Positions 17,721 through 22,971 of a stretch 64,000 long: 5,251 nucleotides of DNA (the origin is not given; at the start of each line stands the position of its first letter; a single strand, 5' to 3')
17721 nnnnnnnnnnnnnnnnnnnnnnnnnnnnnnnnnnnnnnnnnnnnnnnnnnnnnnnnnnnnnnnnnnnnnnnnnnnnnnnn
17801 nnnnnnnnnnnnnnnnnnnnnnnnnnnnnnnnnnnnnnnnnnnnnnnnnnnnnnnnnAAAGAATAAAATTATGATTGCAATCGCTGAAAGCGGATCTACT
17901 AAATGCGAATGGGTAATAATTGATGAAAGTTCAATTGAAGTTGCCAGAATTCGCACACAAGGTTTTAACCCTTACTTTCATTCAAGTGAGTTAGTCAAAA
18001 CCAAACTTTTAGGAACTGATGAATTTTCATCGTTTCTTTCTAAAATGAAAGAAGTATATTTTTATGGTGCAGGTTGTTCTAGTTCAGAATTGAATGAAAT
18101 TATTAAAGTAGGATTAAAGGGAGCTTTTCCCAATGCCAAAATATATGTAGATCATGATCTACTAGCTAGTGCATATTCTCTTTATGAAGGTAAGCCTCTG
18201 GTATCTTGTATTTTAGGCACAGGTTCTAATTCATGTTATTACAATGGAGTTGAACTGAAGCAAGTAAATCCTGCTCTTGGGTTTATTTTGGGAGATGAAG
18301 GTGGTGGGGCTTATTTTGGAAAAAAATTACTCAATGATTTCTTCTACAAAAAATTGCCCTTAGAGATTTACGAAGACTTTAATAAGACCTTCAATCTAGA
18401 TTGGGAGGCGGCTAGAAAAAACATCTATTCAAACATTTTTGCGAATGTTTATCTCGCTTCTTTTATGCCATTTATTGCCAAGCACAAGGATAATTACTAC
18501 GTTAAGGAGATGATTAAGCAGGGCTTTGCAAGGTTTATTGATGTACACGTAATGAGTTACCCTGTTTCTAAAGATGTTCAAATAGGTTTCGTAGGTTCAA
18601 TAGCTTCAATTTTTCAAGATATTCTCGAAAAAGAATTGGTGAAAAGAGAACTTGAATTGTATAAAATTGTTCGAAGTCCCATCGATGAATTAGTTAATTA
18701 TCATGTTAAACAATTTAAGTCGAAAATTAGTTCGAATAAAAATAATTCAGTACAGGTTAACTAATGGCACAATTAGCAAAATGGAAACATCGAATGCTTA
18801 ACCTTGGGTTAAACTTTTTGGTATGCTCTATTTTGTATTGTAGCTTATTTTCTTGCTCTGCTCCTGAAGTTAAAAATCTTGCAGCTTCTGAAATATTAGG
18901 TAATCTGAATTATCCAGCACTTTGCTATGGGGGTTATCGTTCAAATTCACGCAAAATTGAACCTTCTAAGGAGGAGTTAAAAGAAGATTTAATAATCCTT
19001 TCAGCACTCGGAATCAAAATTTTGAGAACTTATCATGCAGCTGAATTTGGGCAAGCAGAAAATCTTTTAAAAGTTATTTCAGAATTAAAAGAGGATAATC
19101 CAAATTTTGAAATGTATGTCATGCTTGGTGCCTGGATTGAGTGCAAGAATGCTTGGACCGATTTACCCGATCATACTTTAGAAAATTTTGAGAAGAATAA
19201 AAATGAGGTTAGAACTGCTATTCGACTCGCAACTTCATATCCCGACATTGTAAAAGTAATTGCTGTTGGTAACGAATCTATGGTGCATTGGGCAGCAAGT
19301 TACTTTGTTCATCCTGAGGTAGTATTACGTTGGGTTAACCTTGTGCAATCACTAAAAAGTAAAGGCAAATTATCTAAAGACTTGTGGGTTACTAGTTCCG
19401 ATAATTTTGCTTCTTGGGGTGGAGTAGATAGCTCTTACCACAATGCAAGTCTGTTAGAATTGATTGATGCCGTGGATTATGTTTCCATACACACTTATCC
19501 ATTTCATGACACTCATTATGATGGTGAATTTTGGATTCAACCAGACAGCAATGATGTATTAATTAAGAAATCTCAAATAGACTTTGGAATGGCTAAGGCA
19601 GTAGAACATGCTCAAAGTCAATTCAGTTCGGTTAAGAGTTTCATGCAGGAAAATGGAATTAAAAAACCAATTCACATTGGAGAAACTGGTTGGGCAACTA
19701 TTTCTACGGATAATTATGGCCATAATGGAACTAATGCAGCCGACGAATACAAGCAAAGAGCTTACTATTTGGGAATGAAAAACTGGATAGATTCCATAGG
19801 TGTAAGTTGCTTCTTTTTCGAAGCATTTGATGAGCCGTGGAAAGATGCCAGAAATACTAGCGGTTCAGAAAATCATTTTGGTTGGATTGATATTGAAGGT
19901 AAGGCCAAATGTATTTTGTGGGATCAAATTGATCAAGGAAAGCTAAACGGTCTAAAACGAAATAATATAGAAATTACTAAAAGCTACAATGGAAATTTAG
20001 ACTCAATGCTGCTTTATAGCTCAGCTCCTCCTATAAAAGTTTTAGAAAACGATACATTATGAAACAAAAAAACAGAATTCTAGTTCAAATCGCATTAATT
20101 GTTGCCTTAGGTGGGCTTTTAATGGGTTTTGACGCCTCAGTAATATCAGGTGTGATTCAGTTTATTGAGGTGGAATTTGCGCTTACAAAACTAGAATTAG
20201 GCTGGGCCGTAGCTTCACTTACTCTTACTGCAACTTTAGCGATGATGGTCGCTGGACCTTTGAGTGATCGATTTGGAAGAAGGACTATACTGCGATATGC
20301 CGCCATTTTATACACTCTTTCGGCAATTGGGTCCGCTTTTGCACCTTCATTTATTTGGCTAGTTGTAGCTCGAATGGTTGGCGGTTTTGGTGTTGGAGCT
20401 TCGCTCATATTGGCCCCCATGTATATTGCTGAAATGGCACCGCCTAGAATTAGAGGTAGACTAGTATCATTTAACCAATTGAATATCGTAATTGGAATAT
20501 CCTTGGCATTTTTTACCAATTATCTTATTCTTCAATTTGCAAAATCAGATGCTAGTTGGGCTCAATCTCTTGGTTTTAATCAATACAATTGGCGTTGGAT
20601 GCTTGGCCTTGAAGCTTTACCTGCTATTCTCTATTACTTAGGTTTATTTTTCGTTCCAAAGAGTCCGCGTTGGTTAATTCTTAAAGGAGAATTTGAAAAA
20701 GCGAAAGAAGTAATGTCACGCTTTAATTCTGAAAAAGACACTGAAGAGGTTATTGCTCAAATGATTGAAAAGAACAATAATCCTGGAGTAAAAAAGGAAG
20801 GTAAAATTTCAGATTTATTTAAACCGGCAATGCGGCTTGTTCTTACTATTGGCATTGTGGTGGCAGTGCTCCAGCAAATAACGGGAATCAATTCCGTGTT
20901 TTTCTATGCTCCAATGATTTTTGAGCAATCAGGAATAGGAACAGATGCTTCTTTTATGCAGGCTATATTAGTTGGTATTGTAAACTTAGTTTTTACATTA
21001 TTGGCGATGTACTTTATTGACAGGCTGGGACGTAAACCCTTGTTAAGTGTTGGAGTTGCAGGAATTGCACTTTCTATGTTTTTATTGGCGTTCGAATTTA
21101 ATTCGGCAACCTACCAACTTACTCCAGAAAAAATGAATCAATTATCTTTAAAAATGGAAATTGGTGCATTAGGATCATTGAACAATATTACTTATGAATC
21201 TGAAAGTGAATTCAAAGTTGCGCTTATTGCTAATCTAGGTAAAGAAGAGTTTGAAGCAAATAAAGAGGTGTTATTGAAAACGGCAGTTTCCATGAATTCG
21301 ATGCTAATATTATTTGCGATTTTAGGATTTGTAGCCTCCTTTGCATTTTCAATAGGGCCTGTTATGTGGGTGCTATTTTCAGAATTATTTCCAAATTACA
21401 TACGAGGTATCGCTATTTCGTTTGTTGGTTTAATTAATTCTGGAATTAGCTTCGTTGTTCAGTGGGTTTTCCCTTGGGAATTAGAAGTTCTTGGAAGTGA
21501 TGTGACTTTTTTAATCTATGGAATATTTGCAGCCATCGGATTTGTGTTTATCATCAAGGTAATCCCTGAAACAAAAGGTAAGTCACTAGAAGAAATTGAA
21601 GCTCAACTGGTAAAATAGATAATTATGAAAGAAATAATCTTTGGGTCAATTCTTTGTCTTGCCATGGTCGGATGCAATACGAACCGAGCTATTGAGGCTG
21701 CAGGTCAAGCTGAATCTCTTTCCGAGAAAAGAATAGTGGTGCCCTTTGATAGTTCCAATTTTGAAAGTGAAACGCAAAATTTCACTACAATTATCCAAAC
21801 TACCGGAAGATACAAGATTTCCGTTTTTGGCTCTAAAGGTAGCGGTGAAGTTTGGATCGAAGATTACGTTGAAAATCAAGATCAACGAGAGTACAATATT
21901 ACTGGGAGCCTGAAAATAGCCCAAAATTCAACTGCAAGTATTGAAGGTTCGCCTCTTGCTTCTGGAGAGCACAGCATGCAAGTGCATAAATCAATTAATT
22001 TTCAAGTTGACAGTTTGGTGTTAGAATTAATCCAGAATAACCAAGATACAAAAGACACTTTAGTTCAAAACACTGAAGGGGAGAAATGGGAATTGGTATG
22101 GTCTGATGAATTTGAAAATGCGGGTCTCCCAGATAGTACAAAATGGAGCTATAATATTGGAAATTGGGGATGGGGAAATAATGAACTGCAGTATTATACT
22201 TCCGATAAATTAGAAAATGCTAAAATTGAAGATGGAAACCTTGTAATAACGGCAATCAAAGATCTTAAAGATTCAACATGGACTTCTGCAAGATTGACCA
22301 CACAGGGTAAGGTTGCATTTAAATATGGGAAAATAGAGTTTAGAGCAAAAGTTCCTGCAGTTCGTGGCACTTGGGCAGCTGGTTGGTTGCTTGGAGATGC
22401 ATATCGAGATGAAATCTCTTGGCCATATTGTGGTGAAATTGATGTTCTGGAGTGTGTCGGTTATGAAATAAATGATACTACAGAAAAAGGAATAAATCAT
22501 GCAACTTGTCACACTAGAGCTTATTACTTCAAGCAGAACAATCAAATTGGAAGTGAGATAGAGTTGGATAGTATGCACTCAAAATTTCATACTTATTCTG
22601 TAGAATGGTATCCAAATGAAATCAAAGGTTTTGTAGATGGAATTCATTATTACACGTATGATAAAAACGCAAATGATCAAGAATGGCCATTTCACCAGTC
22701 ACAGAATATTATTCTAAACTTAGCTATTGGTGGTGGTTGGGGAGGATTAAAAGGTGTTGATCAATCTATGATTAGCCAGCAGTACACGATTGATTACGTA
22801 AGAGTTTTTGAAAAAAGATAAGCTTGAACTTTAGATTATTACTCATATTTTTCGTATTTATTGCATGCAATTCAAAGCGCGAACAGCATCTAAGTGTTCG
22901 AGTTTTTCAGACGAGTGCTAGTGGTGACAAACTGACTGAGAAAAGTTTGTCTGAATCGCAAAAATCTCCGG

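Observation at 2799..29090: Bipartite laminarin-type PUL with a phosphorylase in place of the usual GH3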

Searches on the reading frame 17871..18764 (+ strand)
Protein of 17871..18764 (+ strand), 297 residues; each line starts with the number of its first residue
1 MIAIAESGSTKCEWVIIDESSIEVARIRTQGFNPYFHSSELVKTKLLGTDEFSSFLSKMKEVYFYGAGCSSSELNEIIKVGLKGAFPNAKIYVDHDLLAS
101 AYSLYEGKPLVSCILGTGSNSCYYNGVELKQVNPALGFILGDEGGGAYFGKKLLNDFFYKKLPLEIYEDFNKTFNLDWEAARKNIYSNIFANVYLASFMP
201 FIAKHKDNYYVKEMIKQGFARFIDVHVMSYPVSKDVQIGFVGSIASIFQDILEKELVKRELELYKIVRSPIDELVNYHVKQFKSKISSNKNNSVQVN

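Call 4: search_protein_families(library=pfam, proteins=[window:17871-18764:+], max_evalue=0.001)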
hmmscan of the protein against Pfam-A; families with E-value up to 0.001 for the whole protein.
window:17871-18764:+ (297 aa): 0 families

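Call 6: search_protein_families(library=ncbifam, proteins=[window:17871-18764:+], max_evalue=0.01)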
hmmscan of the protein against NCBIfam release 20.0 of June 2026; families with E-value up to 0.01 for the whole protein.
window:17871-18764:+ (297 aa): 1 family
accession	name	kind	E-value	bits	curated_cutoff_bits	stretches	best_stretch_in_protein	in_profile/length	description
NF046058.1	NagK_SO3507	equivalog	1.2e-07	31.6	370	1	58-259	70-274/295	N-acetylglucosamine kinase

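Call 24: search_solved_structures(query=window:17871-18764:+, max_evalue=1)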
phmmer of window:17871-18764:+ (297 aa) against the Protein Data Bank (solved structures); distinct sequences matched with E-value up to 1: 11.
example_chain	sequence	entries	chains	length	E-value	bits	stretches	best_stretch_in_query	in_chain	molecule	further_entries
1zxo_A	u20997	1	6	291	1.2e-55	192.4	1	1-280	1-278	conserved hypothetical protein Q8A1P1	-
8oqk_A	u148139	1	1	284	8.8e-49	169.8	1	3-279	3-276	N-acetylglucosamine kinase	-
8ow7_A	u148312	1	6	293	1.2e-48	169.4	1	4-279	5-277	N-acetylglucosamine kinase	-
1zbs_A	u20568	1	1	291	2.5e-45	158.5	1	1-279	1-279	hypothetical protein PG1100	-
8oqw_A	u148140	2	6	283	3.1e-45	158.2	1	1-279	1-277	ATPase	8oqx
8ow9_B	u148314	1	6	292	4.7e-45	157.6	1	2-284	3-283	Putative novel MurNAc kinase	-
2e2n_A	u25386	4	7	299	0.00061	22.7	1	89-158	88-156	HEXOKINASE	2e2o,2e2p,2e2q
8zo3_A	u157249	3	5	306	0.46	13.3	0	54-154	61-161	N-acetylmuramic acid/N-acetylglucosamine kinase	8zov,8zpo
6r2n_A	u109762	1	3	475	0.65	12.8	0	107-135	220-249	Glucokinase-1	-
9f3i_A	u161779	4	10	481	0.66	12.7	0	107-135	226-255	Glucokinase-1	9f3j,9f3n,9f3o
9f3k_A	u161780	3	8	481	0.66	12.7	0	107-135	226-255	Glucokinase-1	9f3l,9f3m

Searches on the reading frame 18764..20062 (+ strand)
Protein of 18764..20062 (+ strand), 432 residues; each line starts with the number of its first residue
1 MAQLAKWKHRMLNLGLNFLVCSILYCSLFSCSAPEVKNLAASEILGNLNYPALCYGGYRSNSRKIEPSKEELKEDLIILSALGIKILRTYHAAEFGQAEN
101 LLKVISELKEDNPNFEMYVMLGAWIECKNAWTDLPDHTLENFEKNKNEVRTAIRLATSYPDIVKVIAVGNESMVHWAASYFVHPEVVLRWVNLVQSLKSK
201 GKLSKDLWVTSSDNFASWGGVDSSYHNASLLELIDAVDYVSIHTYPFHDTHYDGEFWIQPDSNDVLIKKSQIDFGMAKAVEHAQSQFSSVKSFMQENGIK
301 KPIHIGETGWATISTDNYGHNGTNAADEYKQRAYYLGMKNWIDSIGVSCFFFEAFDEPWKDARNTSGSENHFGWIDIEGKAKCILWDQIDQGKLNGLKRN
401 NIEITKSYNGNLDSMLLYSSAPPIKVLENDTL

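Call 4: search_protein_families(library=pfam, proteins=[window:18764-20062:+], max_evalue=0.001)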
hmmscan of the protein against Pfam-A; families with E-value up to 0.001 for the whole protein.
window:18764-20062:+ (432 aa): 1 family
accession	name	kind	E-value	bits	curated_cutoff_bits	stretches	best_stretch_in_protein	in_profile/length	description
PF00332.24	Glyco_hydro_17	-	0.00021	21.5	28.2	1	159-375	81-294/306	Glycosyl hydrolases family 17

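Call 6: search_protein_families(library=ncbifam, proteins=[window:18764-20062:+], max_evalue=0.01)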
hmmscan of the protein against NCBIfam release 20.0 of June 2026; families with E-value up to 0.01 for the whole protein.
window:18764-20062:+ (432 aa): 0 families

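Call 25: search_solved_structures(query=window:18764-20062:+, max_evalue=0.01)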
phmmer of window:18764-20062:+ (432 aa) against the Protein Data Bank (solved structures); distinct sequences matched with E-value up to 0.01: 1.
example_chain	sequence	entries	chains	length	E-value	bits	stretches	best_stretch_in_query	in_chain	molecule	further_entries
6fcg_A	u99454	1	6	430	1.4e-145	488.7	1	8-425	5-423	Glycoside hydrolase, GH17 family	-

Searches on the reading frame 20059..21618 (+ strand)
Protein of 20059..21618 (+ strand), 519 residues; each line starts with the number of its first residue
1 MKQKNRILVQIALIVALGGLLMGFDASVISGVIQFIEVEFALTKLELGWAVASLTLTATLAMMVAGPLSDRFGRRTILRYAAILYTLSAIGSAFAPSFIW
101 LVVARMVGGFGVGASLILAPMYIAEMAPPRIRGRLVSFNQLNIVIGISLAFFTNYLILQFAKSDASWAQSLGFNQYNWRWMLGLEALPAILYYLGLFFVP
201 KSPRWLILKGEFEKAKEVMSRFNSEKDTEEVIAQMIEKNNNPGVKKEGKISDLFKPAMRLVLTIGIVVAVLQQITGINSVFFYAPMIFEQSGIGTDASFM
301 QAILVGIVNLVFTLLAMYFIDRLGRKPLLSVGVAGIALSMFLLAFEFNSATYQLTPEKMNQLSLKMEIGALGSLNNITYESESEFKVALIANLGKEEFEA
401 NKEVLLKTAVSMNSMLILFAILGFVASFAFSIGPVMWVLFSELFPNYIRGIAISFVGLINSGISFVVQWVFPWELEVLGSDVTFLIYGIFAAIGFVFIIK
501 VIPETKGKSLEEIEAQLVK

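Call 4: search_protein_families(library=pfam, proteins=[window:20059-21618:+], max_evalue=0.001)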
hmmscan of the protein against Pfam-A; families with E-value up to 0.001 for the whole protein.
window:20059-21618:+ (519 aa): 3 families
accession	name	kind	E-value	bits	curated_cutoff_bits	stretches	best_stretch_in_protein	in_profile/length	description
PF00083.30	Sugar_tr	-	1.7e-104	350.7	22.3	2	12-344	2-335/452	Sugar (and other) transporter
PF07690.21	MFS_1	-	9.1e-41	140.4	33.4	2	16-349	2-291/347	Major Facilitator Superfamily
PF03137.26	OATP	-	1.5e-05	24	25.8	1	99-316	134-346/545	Organic Anion Transporter Polypeptide (OATP) family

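Call 6: search_protein_families(library=ncbifam, proteins=[window:20059-21618:+], max_evalue=0.01)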
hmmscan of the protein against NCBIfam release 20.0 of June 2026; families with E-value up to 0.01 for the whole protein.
window:20059-21618:+ (519 aa): 50 families (the best 25 are shown)
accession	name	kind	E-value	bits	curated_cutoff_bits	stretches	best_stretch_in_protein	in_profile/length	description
TIGR00879.1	SP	subfamily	5.2e-104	348.6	237.8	2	6-355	53-405/510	sugar porter family MFS transporter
NF007484.0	PRK10077.1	equivalog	2.8e-102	343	608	2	2-351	4-361/480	D-xylose transporter XylE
NF052357.1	GlucTporGlcPStph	equivalog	9.4e-87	291.6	750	2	11-344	8-322/445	glucose transporter GlcP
TIGR00898.1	2A0119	subfamily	5.2e-36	124.5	550.75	1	61-346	142-405/506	cation transport protein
TIGR00895.1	2A0115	subfamily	4.9e-28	98.1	418.55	1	4-352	11-340/398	aromatic acid/H+ symport family MFS transporter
TIGR00880.1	2_A_01_02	superfamily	5.3e-17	62.3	131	2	58-160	7-113/141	multidrug resistance protein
NF053517.1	HbztTptrPcaK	equivalog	9.6e-16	57.8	770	1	10-226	19-222/437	4-hydroxybenzoate transporter PcaK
NF008586.0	PRK11551.1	equivalog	1.1e-15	57.6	410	1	3-151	9-156/406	3-(3-hydroxy-phenyl)propionate transporter MhpT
NF003024.0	PRK03893.1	subfamily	2.6e-14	52.9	604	1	16-206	27-202/497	sialate:H+ symport family MFS transporter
TIGR00883.1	2A0106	subfamily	3.8e-14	52.6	443.45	2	62-167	52-167/400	metabolite/H+ symporter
TIGR00711.1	efflux_EmrB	subfamily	6.8e-12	44.9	230.2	1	11-146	5-138/485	DHA2 family efflux MFS transporter permease subunit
TIGR01299.1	synapt_SV2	subfamily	8e-12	43.8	637.3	1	10-220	165-375/742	synaptic vesicle protein SV2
TIGR00891.1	2A0112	subfamily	3.4e-11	42.8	552.9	1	17-262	19-248/405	sialate:H+ symport family MFS transporter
TIGR00881.1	2A0104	subfamily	1.6e-10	40.6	407.75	1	35-343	20-302/379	phosphoglycerate transporter protein PgtP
NF000009.1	tet_MFS_Tcr3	exception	5.5e-10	38.4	1000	1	16-149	37-169/512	tetracycline efflux MFS transporter Tcr3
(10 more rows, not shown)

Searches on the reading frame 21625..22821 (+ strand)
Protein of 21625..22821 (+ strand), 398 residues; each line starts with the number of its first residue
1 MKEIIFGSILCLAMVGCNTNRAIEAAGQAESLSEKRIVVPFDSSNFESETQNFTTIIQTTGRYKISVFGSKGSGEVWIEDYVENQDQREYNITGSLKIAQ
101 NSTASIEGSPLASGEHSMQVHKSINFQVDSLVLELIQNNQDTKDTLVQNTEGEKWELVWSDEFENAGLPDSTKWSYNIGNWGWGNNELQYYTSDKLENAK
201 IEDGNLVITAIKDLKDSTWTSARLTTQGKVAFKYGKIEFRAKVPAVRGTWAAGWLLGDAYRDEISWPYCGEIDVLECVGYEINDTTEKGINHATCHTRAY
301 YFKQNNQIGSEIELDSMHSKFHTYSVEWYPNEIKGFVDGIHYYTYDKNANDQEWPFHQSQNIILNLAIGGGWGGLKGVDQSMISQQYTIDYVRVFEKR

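Call 4: search_protein_families(library=pfam, proteins=[window:21625-22821:+], max_evalue=0.001)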
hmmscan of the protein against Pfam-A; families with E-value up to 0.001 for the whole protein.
window:21625-22821:+ (398 aa): 2 families
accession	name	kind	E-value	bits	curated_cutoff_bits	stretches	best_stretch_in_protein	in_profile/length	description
PF00722.28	Glyco_hydro_16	-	2.8e-18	66.4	22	1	192-392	7-174/175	Glycosyl hydrolases family 16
PF03935.22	SKN1_KRE6_Sbg1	-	1.3e-09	37.5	30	1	127-269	89-241/501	Beta-glucan synthesis-associated protein SKN1/KRE6/Sbg1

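Call 50: search_protein_families(library=ncbifam, proteins=[window:21625-22821:+], max_evalue=0.00001)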
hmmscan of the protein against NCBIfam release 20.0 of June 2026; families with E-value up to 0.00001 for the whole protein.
window:21625-22821:+ (398 aa): 1 family
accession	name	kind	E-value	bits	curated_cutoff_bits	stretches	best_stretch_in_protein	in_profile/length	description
NF052454.1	BtaGlycanEglC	equivalog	4.6e-17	62.1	700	1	154-395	224-456/459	endo-1,3-1,4-beta-glycanase EglC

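Call 61: search_solved_structures(query=window:21625-22821:+, max_evalue=1e-10)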
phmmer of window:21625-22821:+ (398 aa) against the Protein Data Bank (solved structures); distinct sequences matched with E-value up to 1e-10: 28.
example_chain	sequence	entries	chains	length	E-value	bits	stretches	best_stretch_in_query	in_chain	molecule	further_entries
3iln_A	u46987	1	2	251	8.4e-65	222.5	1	154-395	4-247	Laminarinase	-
7wwc_A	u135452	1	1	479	3.1e-61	210.7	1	151-397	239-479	beta-1,3(4)-glucanase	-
7ww4_A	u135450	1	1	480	3.1e-61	210.7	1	151-397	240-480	beta-1,3(4)-glucanase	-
6xof_A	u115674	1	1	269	7.4e-51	176.6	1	155-398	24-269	GH16 family protein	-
6xqf_A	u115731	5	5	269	3.5e-50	174.4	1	155-398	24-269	GH16 family protein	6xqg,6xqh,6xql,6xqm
2hyk_A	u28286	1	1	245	1.8e-47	165.4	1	155-396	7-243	Beta-1,3-glucanase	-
5wut_A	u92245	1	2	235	4.8e-47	164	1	153-396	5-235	ULam111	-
6jh5_A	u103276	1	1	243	8.8e-47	163.1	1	153-397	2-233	LamCAT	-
9vmv_A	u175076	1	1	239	3.3e-46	161.3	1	156-396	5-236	Beta-1,3-glucanase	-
9voq_A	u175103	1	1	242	3.4e-46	161.2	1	156-396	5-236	Beta-1,3-glucanase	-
6jhj_A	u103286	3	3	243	5.1e-46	160.6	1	153-397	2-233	LamCAT | laminarinase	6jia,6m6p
4crq_A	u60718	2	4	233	5.5e-46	160.5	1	155-397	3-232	ENDO-1,3-BETA-GLUCANASE, FAMILY GH16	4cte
3atg_A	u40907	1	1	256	6.4e-46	160.3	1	156-396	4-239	GLUCANASE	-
9voo_A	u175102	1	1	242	8.3e-46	159.9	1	156-396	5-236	Hydrolase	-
4dfs_A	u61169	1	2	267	7.9e-45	156.7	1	151-397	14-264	Glycoside hydrolase, family 16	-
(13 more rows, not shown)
